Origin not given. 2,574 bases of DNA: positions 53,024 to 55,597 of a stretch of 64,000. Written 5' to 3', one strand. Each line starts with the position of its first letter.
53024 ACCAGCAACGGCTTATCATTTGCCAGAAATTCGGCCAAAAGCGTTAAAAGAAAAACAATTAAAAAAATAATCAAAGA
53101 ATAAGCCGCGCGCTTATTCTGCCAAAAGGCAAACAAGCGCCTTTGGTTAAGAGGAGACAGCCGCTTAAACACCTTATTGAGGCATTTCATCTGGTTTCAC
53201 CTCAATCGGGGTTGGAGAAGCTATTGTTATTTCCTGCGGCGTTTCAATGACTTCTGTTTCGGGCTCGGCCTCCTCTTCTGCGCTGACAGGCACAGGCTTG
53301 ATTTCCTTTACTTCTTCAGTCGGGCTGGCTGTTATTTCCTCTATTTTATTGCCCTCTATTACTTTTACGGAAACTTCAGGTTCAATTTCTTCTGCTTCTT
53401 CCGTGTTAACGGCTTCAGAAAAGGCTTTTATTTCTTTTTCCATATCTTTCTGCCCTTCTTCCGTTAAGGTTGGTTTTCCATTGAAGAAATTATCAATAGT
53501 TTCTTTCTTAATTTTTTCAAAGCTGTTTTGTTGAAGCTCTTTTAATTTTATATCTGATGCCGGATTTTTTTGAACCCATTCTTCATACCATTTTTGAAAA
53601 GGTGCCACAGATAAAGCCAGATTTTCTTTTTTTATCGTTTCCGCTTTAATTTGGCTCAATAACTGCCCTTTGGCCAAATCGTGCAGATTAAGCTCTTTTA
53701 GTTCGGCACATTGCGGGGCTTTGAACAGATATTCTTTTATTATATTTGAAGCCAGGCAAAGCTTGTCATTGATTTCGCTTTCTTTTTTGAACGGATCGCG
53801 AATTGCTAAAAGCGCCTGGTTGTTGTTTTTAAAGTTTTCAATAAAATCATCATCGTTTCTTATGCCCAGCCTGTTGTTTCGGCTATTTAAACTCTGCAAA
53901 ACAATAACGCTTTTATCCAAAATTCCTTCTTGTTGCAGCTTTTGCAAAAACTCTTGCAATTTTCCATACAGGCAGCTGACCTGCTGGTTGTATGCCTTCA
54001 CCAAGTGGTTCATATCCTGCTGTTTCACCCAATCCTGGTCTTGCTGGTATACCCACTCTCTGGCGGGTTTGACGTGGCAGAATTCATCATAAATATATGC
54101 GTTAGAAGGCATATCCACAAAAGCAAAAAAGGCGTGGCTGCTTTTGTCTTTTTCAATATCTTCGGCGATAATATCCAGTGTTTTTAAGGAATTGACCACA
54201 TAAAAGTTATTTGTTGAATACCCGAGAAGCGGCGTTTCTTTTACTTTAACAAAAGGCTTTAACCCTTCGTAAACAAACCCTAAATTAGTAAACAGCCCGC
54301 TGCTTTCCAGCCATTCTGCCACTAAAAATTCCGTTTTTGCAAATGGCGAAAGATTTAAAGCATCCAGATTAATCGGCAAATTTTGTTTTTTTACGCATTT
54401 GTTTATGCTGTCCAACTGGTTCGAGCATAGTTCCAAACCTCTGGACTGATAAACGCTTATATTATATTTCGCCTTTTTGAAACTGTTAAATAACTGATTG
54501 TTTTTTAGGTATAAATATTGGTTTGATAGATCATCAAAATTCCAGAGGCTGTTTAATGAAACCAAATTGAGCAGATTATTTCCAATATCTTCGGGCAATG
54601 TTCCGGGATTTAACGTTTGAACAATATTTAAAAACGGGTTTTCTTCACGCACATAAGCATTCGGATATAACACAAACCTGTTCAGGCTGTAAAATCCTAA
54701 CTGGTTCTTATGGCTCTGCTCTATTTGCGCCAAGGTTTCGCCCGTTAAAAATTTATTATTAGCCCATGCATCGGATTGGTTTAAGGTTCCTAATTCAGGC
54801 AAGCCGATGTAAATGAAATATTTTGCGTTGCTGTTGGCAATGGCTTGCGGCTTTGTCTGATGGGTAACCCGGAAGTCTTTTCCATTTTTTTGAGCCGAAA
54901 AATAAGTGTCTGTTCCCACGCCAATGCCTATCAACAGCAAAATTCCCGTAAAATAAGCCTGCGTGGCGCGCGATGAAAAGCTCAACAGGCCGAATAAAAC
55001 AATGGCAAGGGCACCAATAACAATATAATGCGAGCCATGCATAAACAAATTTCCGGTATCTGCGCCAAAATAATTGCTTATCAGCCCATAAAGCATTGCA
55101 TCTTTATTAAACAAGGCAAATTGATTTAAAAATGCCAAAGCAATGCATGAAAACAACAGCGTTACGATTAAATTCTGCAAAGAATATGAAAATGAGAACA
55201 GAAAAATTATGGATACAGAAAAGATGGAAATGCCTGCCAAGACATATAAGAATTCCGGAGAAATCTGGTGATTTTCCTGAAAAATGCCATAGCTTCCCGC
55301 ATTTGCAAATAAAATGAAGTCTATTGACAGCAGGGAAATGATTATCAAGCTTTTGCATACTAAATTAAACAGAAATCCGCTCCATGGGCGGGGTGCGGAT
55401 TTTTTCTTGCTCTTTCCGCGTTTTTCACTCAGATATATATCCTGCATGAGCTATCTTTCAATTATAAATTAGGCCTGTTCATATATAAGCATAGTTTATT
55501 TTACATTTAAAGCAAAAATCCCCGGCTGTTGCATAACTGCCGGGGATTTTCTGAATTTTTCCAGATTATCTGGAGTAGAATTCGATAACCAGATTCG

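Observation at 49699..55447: Coupled operon: 757-aa polytopic membrane protein, then yejE, yejF, HD hydrolase and small 4-TM protein, with no yejA or yejB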

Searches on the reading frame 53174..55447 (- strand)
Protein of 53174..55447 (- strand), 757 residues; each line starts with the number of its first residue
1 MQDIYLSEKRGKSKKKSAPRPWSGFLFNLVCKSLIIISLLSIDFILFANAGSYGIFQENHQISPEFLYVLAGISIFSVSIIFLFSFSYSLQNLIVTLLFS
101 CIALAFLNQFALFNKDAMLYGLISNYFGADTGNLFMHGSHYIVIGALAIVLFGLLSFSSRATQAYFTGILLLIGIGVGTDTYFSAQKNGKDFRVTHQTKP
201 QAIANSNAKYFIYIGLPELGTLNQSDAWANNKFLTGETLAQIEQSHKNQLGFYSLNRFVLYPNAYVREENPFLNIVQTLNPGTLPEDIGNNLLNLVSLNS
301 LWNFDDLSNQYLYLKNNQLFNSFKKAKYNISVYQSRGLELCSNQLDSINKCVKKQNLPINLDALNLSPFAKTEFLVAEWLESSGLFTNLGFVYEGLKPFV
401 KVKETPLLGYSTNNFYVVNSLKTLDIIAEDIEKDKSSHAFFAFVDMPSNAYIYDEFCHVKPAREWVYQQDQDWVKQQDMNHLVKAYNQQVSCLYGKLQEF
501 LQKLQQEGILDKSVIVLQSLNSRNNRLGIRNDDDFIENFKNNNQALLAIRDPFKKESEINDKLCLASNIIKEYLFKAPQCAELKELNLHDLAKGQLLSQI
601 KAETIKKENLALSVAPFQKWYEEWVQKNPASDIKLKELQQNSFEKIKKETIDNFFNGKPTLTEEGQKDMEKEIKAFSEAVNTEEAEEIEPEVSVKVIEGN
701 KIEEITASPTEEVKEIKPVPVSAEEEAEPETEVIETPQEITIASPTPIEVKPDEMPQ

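Call 4: search_protein_families(library=pfam, proteins=[window:53174-55447:-], max_evalue=0.01)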
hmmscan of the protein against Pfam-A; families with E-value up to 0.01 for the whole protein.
window:53174-55447:- (757 aa): 0 families

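Call 5: search_protein_families(library=ncbifam, proteins=[window:53174-55447:-], max_evalue=0.01)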
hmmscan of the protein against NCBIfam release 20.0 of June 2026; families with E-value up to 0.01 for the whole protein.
window:53174-55447:- (757 aa): 0 families

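Call 6: find_homologous_proteins(query=window:53174-55447:-)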
Query window:53174-55447:- (757 aa): 22 proteins with E <= 0.001 among 8000 candidates.
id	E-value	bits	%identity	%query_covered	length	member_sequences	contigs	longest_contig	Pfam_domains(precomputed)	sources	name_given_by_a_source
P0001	0.0e+0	1691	100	100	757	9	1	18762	-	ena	-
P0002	7.0e-164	565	39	99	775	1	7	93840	-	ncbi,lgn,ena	-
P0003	1.8e-136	474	36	99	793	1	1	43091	-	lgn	-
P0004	2.9e-131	457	35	99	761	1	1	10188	-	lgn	-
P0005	3.0e-124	434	35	96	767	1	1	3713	-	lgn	-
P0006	1.8e-122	428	34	96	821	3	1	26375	-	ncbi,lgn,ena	-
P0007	2.2e-121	424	34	96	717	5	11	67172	-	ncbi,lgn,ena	-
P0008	1.1e-119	419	34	95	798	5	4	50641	-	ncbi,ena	-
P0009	4.1e-119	417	34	90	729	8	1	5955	-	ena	-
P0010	6.2e-119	416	34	95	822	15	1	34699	-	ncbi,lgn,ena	-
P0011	3.6e-117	410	33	82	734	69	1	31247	-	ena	-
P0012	8.5e-111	389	32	100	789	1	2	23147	-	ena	-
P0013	1.2e-110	389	33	92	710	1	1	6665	-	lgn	-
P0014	4.0e-103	364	31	92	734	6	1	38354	-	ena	-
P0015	1.3e-100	356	31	97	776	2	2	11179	-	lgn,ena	-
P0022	2.8e-60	222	29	82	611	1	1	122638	-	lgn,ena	-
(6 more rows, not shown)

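Call 10: find_encoding_contigs(protein=P0002, flank=10000, max_places=2)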
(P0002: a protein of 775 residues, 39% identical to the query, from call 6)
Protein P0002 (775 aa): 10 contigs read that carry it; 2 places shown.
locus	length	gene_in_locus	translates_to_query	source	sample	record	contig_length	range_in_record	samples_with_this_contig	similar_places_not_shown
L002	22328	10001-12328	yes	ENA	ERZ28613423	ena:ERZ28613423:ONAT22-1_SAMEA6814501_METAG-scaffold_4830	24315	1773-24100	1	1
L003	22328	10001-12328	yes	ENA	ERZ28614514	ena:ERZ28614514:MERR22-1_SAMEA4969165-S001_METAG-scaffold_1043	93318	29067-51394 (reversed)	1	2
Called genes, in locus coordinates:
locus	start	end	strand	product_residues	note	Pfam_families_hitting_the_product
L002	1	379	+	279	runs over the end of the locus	PF13237:Fer4_10 (faint), PF04060:FeS (weak), PF12838:Fer4_7, PF13187:Fer4_9 (weak), PF14697:Fer4_21 (weak), PF00037:Fer4, PF12797:Fer4_2 (weak), PF12837:Fer4_6 (weak), +1 more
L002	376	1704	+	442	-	PF13375:RnfC_N, PF01512:Complex1_51K, PF10531:SLBB, PF00037:Fer4 (weak), PF12837:Fer4_6 (weak), PF12838:Fer4_7, PF13183:Fer4_8 (weak), PF13237:Fer4_10, +7 more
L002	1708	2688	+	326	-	PF03116:NQR2_RnfD_RnfE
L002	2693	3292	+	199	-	PF04205:FMN_bind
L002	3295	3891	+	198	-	PF02508:Rnf-Nqr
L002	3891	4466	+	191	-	PF02508:Rnf-Nqr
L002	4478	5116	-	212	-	PF03167:UDG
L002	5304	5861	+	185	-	PF02462:Opacity (faint), PF13505:OMP_b-brl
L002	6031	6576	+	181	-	PF02462:Opacity (faint), PF13505:OMP_b-brl, PF01389:OmpA_membrane (weak)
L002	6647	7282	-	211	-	-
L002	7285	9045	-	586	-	PF13428:TPR_14 (weak), PF13432:TPR_16 (weak), PF13432:TPR_16, PF14559:TPR_19, PF13489:Methyltransf_23, PF08241:Methyltransf_11, PF08242:Methyltransf_12, PF13649:Methyltransf_25, +21 more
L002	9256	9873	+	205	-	PF00163:Ribosomal_S4, PF01479:S4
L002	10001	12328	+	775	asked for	-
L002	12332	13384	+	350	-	PF00528:BPD_transp_1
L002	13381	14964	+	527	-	PF00005:ABC_tran, PF13555:AAA_29 (faint), PF20720:nSTAND3 (faint), PF13304:AAA_21 (faint), PF08352:oligo_HPY (faint), PF02463:SMC_N (weak), PF00005:ABC_tran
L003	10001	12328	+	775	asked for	-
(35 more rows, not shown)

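Call 13: find_encoding_contigs(protein=P0022, flank=10000, max_places=1)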
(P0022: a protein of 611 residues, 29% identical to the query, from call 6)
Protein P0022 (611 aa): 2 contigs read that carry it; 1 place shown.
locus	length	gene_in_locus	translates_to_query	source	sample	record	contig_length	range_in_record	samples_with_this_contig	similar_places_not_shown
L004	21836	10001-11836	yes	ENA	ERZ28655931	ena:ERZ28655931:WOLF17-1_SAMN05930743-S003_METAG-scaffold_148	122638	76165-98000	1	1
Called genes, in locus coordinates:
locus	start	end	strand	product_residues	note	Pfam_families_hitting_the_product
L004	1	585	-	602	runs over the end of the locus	PF01807:Zn_ribbon_DnaG, PF08275:DNAG_N, PF01751:Toprim, PF13155:Toprim_2, PF13662:Toprim_4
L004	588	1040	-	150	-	PF09424:YqeY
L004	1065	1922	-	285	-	PF13717:Zn_ribbon_4, PF13719:Zn_ribbon_5 (weak)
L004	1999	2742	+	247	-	PF00005:ABC_tran, PF13304:AAA_21 (faint)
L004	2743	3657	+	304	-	PF02687:FtsX (weak)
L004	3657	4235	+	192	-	PF02698:DUF218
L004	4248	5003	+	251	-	PF01553:Acyltransferase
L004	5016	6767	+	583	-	PF25145:NfeD1b_N (faint), PF01343:Peptidase_S49, PF00574:CLP_protease (faint), PF01972:SDH_protease (weak), PF01343:Peptidase_S49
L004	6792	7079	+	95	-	PF02686:GatC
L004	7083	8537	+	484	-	PF01425:Amidase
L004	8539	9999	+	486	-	PF02934:GatB_N, PF02637:GatB_Yqey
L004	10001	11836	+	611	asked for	-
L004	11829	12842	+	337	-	PF00528:BPD_transp_1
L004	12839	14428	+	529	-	PF13555:AAA_29 (faint), PF00005:ABC_tran, PF02463:SMC_N (weak), PF13401:AAA_22 (faint), PF08352:oligo_HPY (weak), PF02463:SMC_N, PF00005:ABC_tran, PF13304:AAA_21 (weak), +1 more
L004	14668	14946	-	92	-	-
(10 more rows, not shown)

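Call 14: find_encoding_contigs(protein=P0007, flank=10000, max_places=1)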
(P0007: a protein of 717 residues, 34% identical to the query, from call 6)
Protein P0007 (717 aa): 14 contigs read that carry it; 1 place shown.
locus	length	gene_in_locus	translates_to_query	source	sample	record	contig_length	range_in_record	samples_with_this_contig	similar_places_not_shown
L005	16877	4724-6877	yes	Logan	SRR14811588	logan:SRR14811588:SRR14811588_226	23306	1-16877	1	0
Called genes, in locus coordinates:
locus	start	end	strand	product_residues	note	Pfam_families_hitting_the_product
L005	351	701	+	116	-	-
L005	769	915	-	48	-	-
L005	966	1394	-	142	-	PF00583:Acetyltransf_1, PF13673:Acetyltransf_10, PF13508:Acetyltransf_7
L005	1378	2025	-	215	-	-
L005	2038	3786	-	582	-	PF13432:TPR_16 (weak), PF14559:TPR_19 (weak), PF13424:TPR_12 (weak), PF13181:TPR_8 (weak), PF23914:TPR_CcmH_CycH (weak), PF13432:TPR_16, PF08241:Methyltransf_11, PF08242:Methyltransf_12, +18 more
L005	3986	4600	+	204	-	PF00163:Ribosomal_S4, PF01479:S4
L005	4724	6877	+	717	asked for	-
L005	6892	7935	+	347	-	PF00528:BPD_transp_1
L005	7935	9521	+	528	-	PF00005:ABC_tran, PF02463:SMC_N (weak), PF09848:SLFN-g3_helicase (faint), PF08352:oligo_HPY (weak), PF02463:SMC_N, PF00005:ABC_tran, PF13304:AAA_21 (weak)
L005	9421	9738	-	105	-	-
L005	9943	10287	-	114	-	-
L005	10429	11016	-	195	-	PF02462:Opacity (faint), PF13505:OMP_b-brl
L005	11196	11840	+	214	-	PF03167:UDG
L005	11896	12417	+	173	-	PF13023:HD_3, PF01966:HD (weak)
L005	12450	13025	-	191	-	PF02508:Rnf-Nqr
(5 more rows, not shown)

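Call 21: find_related_loci(query=A1, collection=genome_contigs, flank=10000)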
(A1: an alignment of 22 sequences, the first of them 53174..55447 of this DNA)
Query A1 (757 aa) in genome_contigs; peptide patterns used: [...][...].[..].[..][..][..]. (x = any residue, [..] = any of these).
86 stretches matched a pattern; 74 encode a relative of the query (tblastn E <= 1e-3); 74 distinct loci.
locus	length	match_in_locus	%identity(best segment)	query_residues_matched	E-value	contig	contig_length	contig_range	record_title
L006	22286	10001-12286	39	1-750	1e-165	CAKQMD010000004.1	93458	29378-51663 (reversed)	MAG: uncultured Alphaproteobacteria bacterium isolate REFINED_METABAT215_TOP10_CONTIGS_1500_ASSEMBLY_K77_MERGED__Nepal_M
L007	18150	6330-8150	40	14-628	1e-146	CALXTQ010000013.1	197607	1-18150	MAG: uncultured Alphaproteobacteria bacterium isolate E07__bin220 genome assembly, contig: E07__k127_968715, whole genom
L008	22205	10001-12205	32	10-756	9e-126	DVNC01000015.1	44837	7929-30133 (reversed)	MAG TPA_asm: Candidatus Scatocola faecipullorum isolate ChiW3-316 ChiW3__C45281_L44837_SRR5506726, whole genome shotgun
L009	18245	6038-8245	34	25-754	2e-125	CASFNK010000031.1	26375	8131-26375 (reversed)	uncultured proteobacterium isolate SI.B29.metabat-bins.91 genome assembly, contig: SI.B29.metabat-bins.91.fa_k141_201276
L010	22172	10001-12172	33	25-757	2e-122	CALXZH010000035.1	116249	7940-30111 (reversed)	MAG: uncultured Alphaproteobacteria bacterium isolate E27__bin373 genome assembly, contig: E27__k127_5680423, whole geno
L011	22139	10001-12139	34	12-741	4e-122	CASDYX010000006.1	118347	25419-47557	uncultured proteobacterium isolate O18_L1_385385_idba_bin.5 genome assembly, contig: O18_L1_385385_idba_bin.5.fa_scaffol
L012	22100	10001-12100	34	25-741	2e-121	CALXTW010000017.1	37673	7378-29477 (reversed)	MAG: uncultured Alphaproteobacteria bacterium isolate BRZ_RR__bin74 genome assembly, contig: BRZ_RR__NODE_1185_length_37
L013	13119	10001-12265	33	12-757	1e-120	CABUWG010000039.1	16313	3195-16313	MAG TPA_asm: uncultured proteobacterium isolate MGYG-HGUT-04444 genome assembly, contig: GUT_GENOME274919_39, whole geno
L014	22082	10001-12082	33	6-689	4e-120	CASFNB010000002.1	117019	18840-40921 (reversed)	uncultured proteobacterium isolate A1_L3_371371_idba_bin.16 genome assembly, contig: A1_L3_371371_idba_bin.16.fa_scaffol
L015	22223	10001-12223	33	12-744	2e-117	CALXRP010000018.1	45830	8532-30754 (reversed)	MAG: uncultured Alphaproteobacteria bacterium isolate BRZ_BN__bin26 genome assembly, contig: BRZ_BN__NODE_919_length_458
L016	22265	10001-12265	33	12-756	2e-115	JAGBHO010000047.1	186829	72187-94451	MAG: Alphaproteobacteria bacterium isolate RGIG9125 Water_deer_Rectum.Co__c1335840, whole genome shotgun sequence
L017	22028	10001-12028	33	8-703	9e-114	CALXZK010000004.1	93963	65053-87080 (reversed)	MAG: uncultured Alphaproteobacteria bacterium isolate BRZ_QR__bin60 genome assembly, contig: BRZ_QR__NODE_137_length_939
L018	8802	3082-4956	35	12-640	8e-114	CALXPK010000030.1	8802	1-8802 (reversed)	MAG: uncultured Alphaproteobacteria bacterium isolate E04__bin53 genome assembly, contig: E04__k127_4981485, whole genom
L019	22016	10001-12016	33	7-691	9e-113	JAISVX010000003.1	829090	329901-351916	MAG: Lactobacillaceae bacterium isolate Mx356_bin52 k119_1114217, whole genome shotgun sequence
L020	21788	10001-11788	36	12-624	4e-112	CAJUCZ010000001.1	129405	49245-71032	MAG TPA_asm: uncultured Alphaproteobacteria bacterium isolate MGBC133411 genome assembly, contig: MGBC133411.1, whole ge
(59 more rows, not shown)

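Call 23: predict_structure(alignment_id=A1)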
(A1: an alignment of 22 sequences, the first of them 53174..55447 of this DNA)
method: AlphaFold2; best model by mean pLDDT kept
length: 757 residues; sequences in the alignment: 22
mean_pLDDT: 73.3   pTM: 0.74
mean pLDDT of the five models: 73.3, 71.5, 71.0, 70.2, 64.9
residues with pLDDT >= 90: 203; 70-90: 315; 50-70: 89; < 50: 150
segments of 3 or more residues with pLDDT < 50: 1-16, 200-202, 634-757
pLDDT, mean of each block of 10 residues (from residue 1): 36 49 84 94 90 78 90 95 90 94 90 79 85 83 92 91 91 92 69 70 68 89 79 81 91 95 85 82 73 59 68 74 89 77 73 82 79 87 72 65 54 73 91 88 86 90 78 66 90 95 93 92 52 73 88 90 89 82 78 84 81 94 87 44 37 33 41 41 32 28 30 32 37 32 35 37
secondary structure, 60 per line:
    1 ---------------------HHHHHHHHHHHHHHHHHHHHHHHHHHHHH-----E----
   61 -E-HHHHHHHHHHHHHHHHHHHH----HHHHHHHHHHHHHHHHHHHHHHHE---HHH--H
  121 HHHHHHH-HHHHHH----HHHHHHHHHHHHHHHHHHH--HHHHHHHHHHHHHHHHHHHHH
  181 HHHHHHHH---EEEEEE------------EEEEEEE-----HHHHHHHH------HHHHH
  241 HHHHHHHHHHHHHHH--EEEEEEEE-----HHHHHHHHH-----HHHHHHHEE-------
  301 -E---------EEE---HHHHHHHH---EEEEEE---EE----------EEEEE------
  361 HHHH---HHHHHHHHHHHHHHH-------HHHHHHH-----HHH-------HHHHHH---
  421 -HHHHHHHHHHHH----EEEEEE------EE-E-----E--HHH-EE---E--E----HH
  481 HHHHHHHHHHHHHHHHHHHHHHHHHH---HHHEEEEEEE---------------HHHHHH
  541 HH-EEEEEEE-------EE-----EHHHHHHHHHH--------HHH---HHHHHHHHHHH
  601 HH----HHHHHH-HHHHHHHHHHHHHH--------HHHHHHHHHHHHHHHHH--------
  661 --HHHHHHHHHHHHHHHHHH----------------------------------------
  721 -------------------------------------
elements in order (helices of 4 or more, strands of 3 or more residues): H22-50 H64-83 H88-110 H120-127 H129-134 H139-157 H160-188 E192-197 E210-216 H222-229 H236-255 E258-265 H271-279 H285-291 E312-314 H318-325 E329-334 E350-354 H361-364 H368-382 H390-396 H412-417 H422-433 E438-443 H479-506 E513-519 H535-542 E544-550 H566-575 H590-602 H607-612 H614-627 H636-652 H663-680
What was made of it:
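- On YejABEF ABC importer (Opp/PepT family, TC 3.A.1.5): BIG has no coupling helix (call 23).
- On PbgA / YejM / LapC: The AlphaFold model has helices at 22-188 and an alpha/beta domain at 190-630 (call 23).
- Tried and rejected: The model has five closely packed helices, cytoplasmic loops of 2-4 residues and no EAA-type coupling helix (call 23).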

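Call 31: search_solved_structures(query=A1, max_evalue=10, show_alignments=2)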
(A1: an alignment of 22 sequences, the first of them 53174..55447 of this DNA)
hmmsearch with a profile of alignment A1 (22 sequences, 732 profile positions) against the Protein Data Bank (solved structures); distinct sequences matched with E-value up to 10: 1.
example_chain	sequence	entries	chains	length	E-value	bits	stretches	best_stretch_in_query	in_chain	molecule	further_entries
6zj3_SK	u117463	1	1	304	1.5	10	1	611-727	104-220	Ribosomal protein eS8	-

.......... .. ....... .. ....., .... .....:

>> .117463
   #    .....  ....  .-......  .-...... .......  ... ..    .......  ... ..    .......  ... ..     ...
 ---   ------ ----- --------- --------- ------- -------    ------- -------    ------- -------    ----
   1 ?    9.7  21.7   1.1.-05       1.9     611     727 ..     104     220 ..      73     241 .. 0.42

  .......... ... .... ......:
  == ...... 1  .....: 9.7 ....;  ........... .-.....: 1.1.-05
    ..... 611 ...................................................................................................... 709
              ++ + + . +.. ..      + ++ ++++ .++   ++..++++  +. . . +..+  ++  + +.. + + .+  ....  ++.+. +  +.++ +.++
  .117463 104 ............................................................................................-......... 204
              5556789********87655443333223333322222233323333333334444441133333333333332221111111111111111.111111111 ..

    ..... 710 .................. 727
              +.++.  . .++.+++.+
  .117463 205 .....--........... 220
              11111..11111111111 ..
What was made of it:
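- Tried and rejected: It returned only a spurious low-complexity hit on ribosomal protein eS8 (call 31).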
